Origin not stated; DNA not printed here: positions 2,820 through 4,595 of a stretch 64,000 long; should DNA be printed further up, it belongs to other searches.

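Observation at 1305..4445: One DUF1329 partner for three barrels, head-to-head with a sensor-less two-component system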

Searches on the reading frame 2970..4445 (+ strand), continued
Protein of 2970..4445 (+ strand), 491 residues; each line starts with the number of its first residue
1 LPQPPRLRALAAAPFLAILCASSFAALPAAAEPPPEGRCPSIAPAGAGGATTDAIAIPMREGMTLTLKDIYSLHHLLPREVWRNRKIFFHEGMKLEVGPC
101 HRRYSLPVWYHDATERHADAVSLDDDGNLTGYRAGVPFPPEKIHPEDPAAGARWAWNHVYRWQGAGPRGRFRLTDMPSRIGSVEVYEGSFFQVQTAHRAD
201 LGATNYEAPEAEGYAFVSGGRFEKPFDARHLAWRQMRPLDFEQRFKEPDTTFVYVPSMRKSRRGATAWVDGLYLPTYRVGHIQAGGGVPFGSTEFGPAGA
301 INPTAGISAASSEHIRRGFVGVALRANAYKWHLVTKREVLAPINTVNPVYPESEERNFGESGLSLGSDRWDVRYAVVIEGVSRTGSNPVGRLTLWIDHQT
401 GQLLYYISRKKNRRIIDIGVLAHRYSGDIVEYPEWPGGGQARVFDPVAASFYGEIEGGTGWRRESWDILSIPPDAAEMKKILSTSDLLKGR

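Call 53: search_protein_families(library=pfam, proteins=[L062:7045-7542:+, L062:7415-7894:+, L062:5999-6862:-, L062:2972-5989:-, L062:1602-2975:-, L014:8316-9656:+, L014:7232-8428:+, L014:5857-7335:+, L014:5067-5924:-, L014:2019-5063:-], max_evalue=0.001)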
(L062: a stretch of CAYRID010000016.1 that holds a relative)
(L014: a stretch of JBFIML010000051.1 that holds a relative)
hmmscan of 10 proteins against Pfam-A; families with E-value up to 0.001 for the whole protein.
L062:7045-7542:+ (165 aa): 0 families

L062:7415-7894:+ (159 aa): 0 families

L062:5999-6862:- (287 aa): 3 families
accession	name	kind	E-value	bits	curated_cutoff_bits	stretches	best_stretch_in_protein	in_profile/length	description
PF14522.11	Cytochrome_C7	-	9.7e-12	45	24.8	1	220-286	1-66/67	Cytochrome c7 and related cytochrome c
PF14537.11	Cytochrom_c3_2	-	3.4e-07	31.1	25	0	226-286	21-78/79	Cytochrome c3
PF02085.21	Cytochrom_CIII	-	3.4e-06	27.8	22.9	0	105-159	18-59/101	Class III cytochrome C family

L062:2972-5989:- (1005 aa): 12 families
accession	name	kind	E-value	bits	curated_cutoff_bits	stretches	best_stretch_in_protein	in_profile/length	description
PF00384.28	Molybdopterin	-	2.3e-15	57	24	1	107-477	4-342/353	Molybdopterin oxidoreductase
PF04879.21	Molybdop_Fe4S4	-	8.5e-14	51.7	22.7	1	50-101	4-55/55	Molybdopterin oxidoreductase Fe4S4 domain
PF01568.27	Molydop_binding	-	2.4e-10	40.8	26.8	1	588-673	28-102/110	Molydopterin dinucleotide binding domain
PF12838.12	Fer4_7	-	6.9e-10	39.7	27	2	761-848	1-51/52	4Fe-4S dicluster domain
PF13183.11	Fer4_8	-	5.7e-09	36.8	27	1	759-847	2-66/68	4Fe-4S dicluster domain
PF13187.11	Fer4_9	-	2.2e-06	28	27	0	760-773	35-48/52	4Fe-4S dicluster domain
PF13237.11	Fer4_10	-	4.5e-06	26.9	25.5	0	755-773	2-21/53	4Fe-4S dicluster domain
PF13247.11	Fer4_11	-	1.6e-05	25.5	26.2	1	832-884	9-63/100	4Fe-4S dicluster domain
PF25160.1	LdpA_Fe-S-bd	-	3.7e-05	23.9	27.6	0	838-878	6-41/49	LdpA Fe-S cluster-binding domain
PF12797.12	Fer4_2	-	4.8e-05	23.5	24.5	1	753-772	1-20/22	4Fe-4S binding domain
PF12837.12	Fer4_6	-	0.00023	21.4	25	0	756-774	3-21/24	4Fe-4S binding domain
PF00037.32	Fer4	-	0.00046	20.3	21.1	1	756-773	2-19/24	4Fe-4S binding domain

L062:1602-2975:- (457 aa): 1 family
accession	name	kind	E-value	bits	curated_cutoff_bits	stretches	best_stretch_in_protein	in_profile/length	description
PF03916.19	NrfD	-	1.5e-17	64.6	25.8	1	74-394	7-308/313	Polysulphide reductase, NrfD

L014:8316-9656:+ (447 aa): 4 families
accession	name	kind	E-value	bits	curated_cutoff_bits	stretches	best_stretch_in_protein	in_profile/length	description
PF00441.29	Acyl-CoA_dh_1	-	6e-37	127.5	22.4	1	287-439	1-150/150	Acyl-CoA dehydrogenase, C-terminal domain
PF02770.24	Acyl-CoA_dh_M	-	1.9e-21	76.5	33.3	1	164-264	1-97/97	Acyl-CoA dehydrogenase, middle domain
PF02771.21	Acyl-CoA_dh_N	-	1.5e-10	41.9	22.9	1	55-159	6-113/113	Acyl-CoA dehydrogenase, N-terminal domain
PF08028.16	Acyl-CoA_dh_2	-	1.5e-08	35.5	22.7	1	304-427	3-133/134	Acyl-CoA dehydrogenase, C-terminal domain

L014:7232-8428:+ (399 aa): 4 families
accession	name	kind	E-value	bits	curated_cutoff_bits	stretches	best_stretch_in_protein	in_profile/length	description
PF00441.29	Acyl-CoA_dh_1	-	9.4e-35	120.4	22.4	1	269-394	10-135/150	Acyl-CoA dehydrogenase, C-terminal domain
PF02771.21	Acyl-CoA_dh_N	-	8.1e-28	97.5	22.9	1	44-153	1-110/113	Acyl-CoA dehydrogenase, N-terminal domain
PF08028.16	Acyl-CoA_dh_2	-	2.9e-14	53.9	22.7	1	276-388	2-124/134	Acyl-CoA dehydrogenase, C-terminal domain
PF02770.24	Acyl-CoA_dh_M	-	2.1e-09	37.9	33.3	1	162-250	2-97/97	Acyl-CoA dehydrogenase, middle domain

L014:5857-7335:+ (493 aa): 2 families
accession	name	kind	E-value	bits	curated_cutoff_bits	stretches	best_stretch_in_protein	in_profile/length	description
PF00108.29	Thiolase_N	-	6.9e-50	170.3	26.4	1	87-313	2-237/260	Thiolase, N-terminal domain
PF02803.24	Thiolase_C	-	7.2e-43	145.6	27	1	370-492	1-123/123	Thiolase, C-terminal domain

L014:5067-5924:- (286 aa): 3 families
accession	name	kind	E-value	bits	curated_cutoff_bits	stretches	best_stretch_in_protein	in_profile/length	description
PF14522.11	Cytochrome_C7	-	1.7e-11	44.2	24.8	2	218-285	1-66/67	Cytochrome c7 and related cytochrome c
PF02085.21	Cytochrom_CIII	-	9.4e-08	32.8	22.9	1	138-201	16-70/101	Class III cytochrome C family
PF14537.11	Cytochrom_c3_2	-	0.00011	23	25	0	154-236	5-78/79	Cytochrome c3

L014:2019-5063:- (1015 aa): 8 families
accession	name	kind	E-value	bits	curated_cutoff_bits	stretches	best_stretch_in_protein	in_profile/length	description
PF04879.21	Molybdop_Fe4S4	-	5.9e-15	55.4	22.7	1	53-104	4-55/55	Molybdopterin oxidoreductase Fe4S4 domain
PF00384.28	Molybdopterin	-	4.5e-12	46.1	24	1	111-451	5-318/353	Molybdopterin oxidoreductase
PF12838.12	Fer4_7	-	2.1e-11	44.5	27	2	773-858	1-50/52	4Fe-4S dicluster domain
PF13183.11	Fer4_8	-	1.8e-07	32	27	1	771-858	2-66/68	4Fe-4S dicluster domain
PF13247.11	Fer4_11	-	1.5e-06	28.7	26.2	1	836-893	2-61/100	4Fe-4S dicluster domain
PF01568.27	Molydop_binding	-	2.3e-06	28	26.8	1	588-665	28-91/110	Molydopterin dinucleotide binding domain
PF13187.11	Fer4_9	-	3.9e-06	27.2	27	1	773-858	1-49/52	4Fe-4S dicluster domain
PF12797.12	Fer4_2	-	0.00015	21.9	24.5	1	765-784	1-20/22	4Fe-4S binding domain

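Call 56: search_protein_families(library=pfam, proteins=[L015:11477-13324:-, L083:6151-8229:-, L083:7877-8863:+, L083:8893-9678:+, L083:11403-12383:-, L083:12704-14101:+, L083:3286-4194:+, L083:1938-3293:+, L085:4328-7537:+, L085:217-4020:-], max_evalue=0.001)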
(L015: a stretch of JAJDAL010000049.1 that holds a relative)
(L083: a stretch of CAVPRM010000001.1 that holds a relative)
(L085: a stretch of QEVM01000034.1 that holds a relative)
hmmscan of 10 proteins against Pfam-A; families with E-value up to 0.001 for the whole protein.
L015:11477-13324:- (616 aa): 3 families
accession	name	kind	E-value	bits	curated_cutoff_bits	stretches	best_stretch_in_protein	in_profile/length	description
PF00749.27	tRNA-synt_1c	-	1.7e-100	336.4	23.4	1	84-393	2-313/314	tRNA synthetases class I (E and Q), catalytic domain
PF03950.23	tRNA-synt_1c_C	-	2.8e-26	92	23.9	1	396-496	1-90/91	tRNA synthetases class I (E and Q), anti-codon binding domain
PF20974.2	tRNA-synt_1c_C2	-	3.1e-22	79.5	23.9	1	514-590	1-69/69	tRNA synthetases class I (E and Q), anti-codon binding domain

L083:6151-8229:- (693 aa): 4 families
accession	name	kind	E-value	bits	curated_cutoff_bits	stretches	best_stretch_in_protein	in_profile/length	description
PF00456.26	Transketolase_N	-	4.2e-121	404.5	22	1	46-368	5-334/334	Transketolase, thiamine diphosphate binding domain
PF02779.29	Transket_pyr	-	2.6e-57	193.7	27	1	383-554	2-173/174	Transketolase, pyrimidine binding domain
PF22613.1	Transketolase_C_1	-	1.1e-30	106.6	27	1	568-680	1-113/113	Transketolase-like TK C-terminal domain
PF02780.25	Transketolase_C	-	1.5e-09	38.3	25.9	1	580-684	10-124/124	Transketolase, C-terminal domain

L083:7877-8863:+ (329 aa): 1 family
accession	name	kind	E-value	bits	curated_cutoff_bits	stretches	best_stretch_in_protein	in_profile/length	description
PF00990.26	GGDEF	-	1.2e-08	35.4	23.8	1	189-307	11-133/161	Diguanylate cyclase, GGDEF domain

L083:8893-9678:+ (262 aa): 1 family
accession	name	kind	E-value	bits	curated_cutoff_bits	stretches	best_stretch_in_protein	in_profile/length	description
PF00459.30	Inositol_P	-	1.1e-40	140.3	27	1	17-257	11-265/271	Inositol monophosphatase family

L083:11403-12383:- (327 aa): 1 family
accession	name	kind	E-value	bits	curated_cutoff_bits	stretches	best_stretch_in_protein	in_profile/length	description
PF00296.26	Bac_luciferase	-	6.1e-35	121.5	27.9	1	41-302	21-313/314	Luciferase-like monooxygenase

L083:12704-14101:+ (466 aa): 4 families
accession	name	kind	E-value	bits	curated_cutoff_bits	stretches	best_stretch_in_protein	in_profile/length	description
PF01593.30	Amino_oxidase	-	1.6e-21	77.5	19.8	1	44-403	1-380/443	Flavin containing amine oxidoreductase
PF01266.30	DAO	-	4.2e-08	33.5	27.9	1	36-399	1-304/353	FAD dependent oxidoreductase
PF13450.12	NAD_binding_8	-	2.1e-05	25.1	21.9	1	39-92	1-54/68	NAD(P)-binding Rossmann-like domain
PF07992.20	Pyr_redox_2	-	0.00068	19.6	26.1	0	35-66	1-31/291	Pyridine nucleotide-disulphide oxidoreductase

L083:3286-4194:+ (303 aa): 4 families
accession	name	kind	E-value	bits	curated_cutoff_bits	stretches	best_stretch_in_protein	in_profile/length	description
PF02629.25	CoA_binding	-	9.9e-27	94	22.3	1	11-102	2-96/97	CoA binding domain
PF00549.24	Ligase_CoA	-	2.4e-14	54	24.5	1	161-283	1-126/128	CoA-ligase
PF13607.11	Succ_CoA_lig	-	4.1e-13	49.7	27.4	1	155-264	1-106/138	Succinyl-CoA ligase like flavodoxin domain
PF13380.12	CoA_binding_2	-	5.2e-09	37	22.8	1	23-132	14-114/116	CoA binding domain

L083:1938-3293:+ (452 aa): 4 families
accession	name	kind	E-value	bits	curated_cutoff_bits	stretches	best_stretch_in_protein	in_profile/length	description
PF08442.15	ATP-grasp_2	-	2.9e-48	164.6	29.5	1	53-245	2-201/202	ATP-grasp domain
PF13549.11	ATP-grasp_5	-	5.6e-12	45.9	27.6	1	54-259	11-219/221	ATP-grasp domain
PF24948.1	Citrate_synth_N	-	3.9e-07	30.1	83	1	94-265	55-226/232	ATP-citrate synthase ATP-grasp domain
PF16114.10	Citrate_bind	-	0.00048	20.2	26.8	1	315-428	29-151/177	ATP citrate lyase citrate-binding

L085:4328-7537:+ (1070 aa): 4 families
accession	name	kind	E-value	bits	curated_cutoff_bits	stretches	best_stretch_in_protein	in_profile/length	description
PF00133.28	tRNA-synt_1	-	1e-128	430.1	22.7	1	41-665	2-412/414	tRNA synthetases class I (I, L, M and V)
PF08264.19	Anticodon_1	-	2e-29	102.8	25.1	1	713-856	1-144/148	Anticodon-binding domain of tRNA ligase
PF19302.4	DUF5915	-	4.6e-26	92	27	1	874-1064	2-194/195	Domain of unknown function (DUF5915)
PF09334.17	tRNA-synt_1g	-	2.2e-16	60.1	20.1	1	75-132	8-64/391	tRNA synthetases class I (M)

L085:217-4020:- (1268 aa): 4 families
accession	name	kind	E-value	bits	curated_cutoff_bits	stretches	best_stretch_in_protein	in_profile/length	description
PF01011.28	PQQ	-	2e-25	90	26.7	1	606-959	1-330/595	Glucose/ethanol/alcohol dehydrogenase, beta-propeller domain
PF13360.13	PQQ_2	-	6.4e-11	42.8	27.6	1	672-814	3-110/233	Outer membrane protein assembly factor BamB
PF20067.5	SSL_N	-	0.00042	20.6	18.9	0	417-432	26-41/46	Strictosidine synthase-like, N-terminal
PF08450.18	SGL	-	0.00056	20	26.3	0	412-439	184-211/246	SMP-30/Gluconolactonase/LRE-like region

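Call 59: search_protein_families(library=pfam, alignment_id=A3, max_evalue=0.00001)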
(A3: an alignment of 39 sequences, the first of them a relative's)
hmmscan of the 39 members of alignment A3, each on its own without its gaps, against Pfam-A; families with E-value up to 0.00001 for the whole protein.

A. member 1, L078:12854-15046:+ (731 aa): 3 families
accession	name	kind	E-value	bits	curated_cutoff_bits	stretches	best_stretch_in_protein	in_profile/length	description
PF00015.26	MCPsignal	-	9.8e-26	91.1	34.6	1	412-589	3-166/172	Methyl-accepting chemotaxis protein (MCP) signalling domain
PF00672.30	HAMP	-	3.3e-09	37.4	25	1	212-264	2-53/53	HAMP domain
PF17152.10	CHASE8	-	5.4e-06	27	27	1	73-176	2-101/102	Periplasmic sensor domain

B. families by the number of members that match (of 39 scanned): 76 families (the first 25 are shown)
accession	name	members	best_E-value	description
PF12838.12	Fer4_7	2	6.9e-12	4Fe-4S dicluster domain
PF04551.19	GcpE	1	3.1e-98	GcpE protein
PF00676.26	E1_dh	1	7e-86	Dehydrogenase E1 component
PF01867.21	Cas_Cas1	1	9.6e-86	CRISPR associated protein Cas1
PF00724.26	Oxidored_FMN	1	4.5e-72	NADH:flavin oxidoreductase / NADH oxidase family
PF00006.31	ATP-synt_ab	1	6.9e-72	ATP synthase alpha/beta family, nucleotide-binding domain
PF01554.23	MatE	1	4.4e-58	MatE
PF00108.29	Thiolase_N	1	7.2e-54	Thiolase, N-terminal domain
PF01063.24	Aminotran_4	1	1.1e-52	Amino-transferase class IV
PF00884.28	Sulfatase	1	1.5e-49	Sulfatase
PF13561.12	adh_short_C2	1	6e-49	Enoyl-(Acyl carrier protein) reductase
PF03150.19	CCP_MauG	1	1.1e-47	Di-haem cytochrome c peroxidase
PF09754.15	PAC2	1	7.5e-46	PAC2 family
PF02803.24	Thiolase_C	1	3.5e-45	Thiolase, C-terminal domain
PF00106.31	adh_short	1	7.9e-44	short chain dehydrogenase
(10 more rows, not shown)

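Call 68: predict_structure(alignment_id=A1)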
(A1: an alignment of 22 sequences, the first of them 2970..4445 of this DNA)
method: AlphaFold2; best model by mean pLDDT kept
length: 491 residues; sequences in the alignment: 22
mean_pLDDT: 47.5   pTM: 0.29
mean pLDDT of the five models: 47.5, 47.1, 45.3, 44.7, 43.3
residues with pLDDT >= 90: 0; 70-90: 57; 50-70: 155; < 50: 279
segments of 3 or more residues with pLDDT < 50: 1-8, 26-38, 41-56, 91-94, 101-107, 161-168, 172-185, 198-204, 224-237, 241-326, 342-371, 420-475, 481-484, 486-491
pLDDT, mean of each block of 10 residues (from residue 1): 45 57 48 46 41 47 58 60 57 52 46 73 74 72 79 65 43 39 50 50 48 56 47 48 38 32 28 22 29 38 26 24 43 71 40 34 31 67 71 67 61 59 31 29 30 40 28 47 41 28
secondary structure, 60 per line:
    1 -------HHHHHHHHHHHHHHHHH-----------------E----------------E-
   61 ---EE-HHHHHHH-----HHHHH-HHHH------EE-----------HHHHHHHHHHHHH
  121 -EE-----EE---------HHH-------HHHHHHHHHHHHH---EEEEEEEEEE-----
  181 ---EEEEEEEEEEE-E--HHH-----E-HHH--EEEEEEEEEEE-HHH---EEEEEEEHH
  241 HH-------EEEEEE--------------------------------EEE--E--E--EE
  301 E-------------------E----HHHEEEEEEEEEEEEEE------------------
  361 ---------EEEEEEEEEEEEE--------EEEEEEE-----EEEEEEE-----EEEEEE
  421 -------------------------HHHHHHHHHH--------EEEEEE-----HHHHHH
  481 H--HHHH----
elements in order: H8-24 H67-73 H79-83 H85-88 H108-120 H150-162 E166-175 E184-194 E214-224 E232-238 H239-242 E250-255 E288-290 E299-301 E329-342 E370-382 E391-397 E403-409 E415-420 H446-455 E464-469 H475-481 H484-487

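Call 69: search_solved_structures(query=A1, max_evalue=1, show_alignments=1)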
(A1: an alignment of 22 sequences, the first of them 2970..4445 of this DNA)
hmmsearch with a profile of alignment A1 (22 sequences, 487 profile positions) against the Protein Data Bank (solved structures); distinct sequences matched with E-value up to 1: 1.
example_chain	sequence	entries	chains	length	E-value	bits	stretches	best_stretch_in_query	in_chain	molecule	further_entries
1uxz_A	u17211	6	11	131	0.03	15.9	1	267-330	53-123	CELLULASE B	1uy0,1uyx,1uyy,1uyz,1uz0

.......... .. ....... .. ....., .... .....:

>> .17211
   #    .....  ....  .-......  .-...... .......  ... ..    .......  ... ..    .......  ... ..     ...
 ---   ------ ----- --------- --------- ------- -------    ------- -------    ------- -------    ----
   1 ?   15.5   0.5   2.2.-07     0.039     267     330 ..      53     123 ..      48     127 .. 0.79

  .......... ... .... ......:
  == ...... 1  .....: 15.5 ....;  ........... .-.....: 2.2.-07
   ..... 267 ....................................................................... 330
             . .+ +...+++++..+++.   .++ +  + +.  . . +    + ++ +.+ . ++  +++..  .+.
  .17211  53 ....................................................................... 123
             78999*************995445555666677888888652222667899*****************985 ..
